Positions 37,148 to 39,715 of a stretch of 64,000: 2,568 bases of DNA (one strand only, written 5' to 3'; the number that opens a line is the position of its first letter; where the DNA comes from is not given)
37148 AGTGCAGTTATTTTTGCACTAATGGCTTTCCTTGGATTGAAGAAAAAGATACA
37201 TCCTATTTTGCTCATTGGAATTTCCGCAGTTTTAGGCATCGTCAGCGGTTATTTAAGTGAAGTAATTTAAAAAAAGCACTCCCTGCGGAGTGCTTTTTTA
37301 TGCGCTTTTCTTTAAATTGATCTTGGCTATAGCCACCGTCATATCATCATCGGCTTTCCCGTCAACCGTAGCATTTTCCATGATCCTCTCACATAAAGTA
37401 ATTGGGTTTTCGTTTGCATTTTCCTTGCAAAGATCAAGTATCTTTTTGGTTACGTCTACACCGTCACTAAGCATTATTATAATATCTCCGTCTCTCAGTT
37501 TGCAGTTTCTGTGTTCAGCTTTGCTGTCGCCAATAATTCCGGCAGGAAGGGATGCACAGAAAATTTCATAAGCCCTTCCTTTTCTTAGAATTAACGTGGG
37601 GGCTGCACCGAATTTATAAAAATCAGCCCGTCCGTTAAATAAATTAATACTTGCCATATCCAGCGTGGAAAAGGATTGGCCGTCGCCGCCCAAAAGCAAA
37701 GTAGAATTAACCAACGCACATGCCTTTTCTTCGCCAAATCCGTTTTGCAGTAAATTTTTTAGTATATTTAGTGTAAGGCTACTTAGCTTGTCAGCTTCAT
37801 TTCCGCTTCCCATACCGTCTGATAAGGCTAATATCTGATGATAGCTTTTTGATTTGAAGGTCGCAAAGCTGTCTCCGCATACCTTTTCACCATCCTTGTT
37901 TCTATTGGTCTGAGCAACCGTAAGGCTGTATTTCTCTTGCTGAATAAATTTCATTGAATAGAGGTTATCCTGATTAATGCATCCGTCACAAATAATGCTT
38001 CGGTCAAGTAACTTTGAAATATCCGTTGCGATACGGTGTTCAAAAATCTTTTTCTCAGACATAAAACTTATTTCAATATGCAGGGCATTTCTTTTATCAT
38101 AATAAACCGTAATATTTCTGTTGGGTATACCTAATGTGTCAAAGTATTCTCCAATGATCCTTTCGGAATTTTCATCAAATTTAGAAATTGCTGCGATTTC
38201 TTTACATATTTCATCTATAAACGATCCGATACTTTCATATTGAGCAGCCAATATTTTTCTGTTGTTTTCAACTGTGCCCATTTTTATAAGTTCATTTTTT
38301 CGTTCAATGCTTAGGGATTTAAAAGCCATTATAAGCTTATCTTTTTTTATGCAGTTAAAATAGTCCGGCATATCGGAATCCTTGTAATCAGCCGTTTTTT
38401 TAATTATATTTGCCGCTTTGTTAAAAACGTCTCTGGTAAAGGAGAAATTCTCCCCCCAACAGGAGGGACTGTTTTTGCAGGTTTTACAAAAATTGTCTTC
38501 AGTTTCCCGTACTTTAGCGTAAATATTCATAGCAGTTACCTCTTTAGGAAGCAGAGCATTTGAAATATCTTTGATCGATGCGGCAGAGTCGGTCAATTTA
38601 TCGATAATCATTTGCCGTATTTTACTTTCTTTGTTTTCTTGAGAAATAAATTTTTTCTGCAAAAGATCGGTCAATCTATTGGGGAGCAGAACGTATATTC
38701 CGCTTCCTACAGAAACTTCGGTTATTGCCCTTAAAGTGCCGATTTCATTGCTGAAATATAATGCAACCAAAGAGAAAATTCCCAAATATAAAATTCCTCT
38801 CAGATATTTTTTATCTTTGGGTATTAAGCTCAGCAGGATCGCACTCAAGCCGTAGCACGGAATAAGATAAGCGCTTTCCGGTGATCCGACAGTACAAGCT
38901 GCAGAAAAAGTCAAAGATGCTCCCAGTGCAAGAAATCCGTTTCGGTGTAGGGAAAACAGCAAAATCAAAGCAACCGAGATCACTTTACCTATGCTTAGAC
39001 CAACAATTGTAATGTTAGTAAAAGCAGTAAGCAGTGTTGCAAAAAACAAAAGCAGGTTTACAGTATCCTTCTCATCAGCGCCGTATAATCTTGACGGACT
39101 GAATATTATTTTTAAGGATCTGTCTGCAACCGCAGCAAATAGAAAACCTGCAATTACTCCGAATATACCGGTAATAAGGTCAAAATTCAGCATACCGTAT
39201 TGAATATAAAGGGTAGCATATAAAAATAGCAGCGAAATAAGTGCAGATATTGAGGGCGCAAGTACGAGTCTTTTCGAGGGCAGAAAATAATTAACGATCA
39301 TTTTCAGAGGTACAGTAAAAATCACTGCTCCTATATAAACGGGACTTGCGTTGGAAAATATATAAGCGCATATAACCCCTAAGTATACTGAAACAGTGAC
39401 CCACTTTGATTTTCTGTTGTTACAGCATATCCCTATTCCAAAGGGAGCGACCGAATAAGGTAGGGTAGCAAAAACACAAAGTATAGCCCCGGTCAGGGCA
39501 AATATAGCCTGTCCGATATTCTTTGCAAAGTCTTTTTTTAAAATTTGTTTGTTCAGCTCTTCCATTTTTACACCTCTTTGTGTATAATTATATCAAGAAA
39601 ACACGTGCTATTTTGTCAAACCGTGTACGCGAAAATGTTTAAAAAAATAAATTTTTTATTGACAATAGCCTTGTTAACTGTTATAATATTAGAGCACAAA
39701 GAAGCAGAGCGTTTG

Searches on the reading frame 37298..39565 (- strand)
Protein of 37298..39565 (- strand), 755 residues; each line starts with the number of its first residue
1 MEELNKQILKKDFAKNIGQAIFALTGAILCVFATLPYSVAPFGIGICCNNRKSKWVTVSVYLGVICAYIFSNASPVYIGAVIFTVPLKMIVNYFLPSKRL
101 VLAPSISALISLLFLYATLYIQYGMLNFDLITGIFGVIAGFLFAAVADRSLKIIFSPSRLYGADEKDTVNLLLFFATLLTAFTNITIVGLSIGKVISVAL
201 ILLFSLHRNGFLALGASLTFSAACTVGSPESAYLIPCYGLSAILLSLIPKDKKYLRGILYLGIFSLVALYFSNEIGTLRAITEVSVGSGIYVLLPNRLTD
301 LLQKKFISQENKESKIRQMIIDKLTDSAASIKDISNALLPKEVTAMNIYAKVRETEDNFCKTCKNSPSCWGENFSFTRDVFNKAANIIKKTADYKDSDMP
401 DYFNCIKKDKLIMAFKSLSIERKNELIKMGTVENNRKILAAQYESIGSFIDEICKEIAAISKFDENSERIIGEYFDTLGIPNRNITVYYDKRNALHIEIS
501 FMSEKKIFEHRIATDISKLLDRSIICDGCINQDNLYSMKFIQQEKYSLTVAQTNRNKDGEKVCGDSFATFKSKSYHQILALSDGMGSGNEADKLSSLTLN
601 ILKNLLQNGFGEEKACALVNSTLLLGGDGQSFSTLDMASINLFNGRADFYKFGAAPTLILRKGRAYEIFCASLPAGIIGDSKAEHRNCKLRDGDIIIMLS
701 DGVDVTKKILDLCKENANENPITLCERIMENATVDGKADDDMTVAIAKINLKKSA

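Call 52: search_protein_families(library=pfam, proteins=[window:37298-39565:-], max_evalue=0.00001)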
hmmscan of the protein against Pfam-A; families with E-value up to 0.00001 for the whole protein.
window:37298-39565:- (755 aa): 2 families
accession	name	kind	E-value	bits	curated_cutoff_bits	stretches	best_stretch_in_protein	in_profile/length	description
PF19732.4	SpoIIE_N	-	2.2e-28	99.7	27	1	27-560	53-603/605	Stage II sporulation protein E N-terminal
PF07228.17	SpoIIE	-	8.6e-21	75.2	25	1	578-749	6-191/192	Stage II sporulation protein E (SpoIIE)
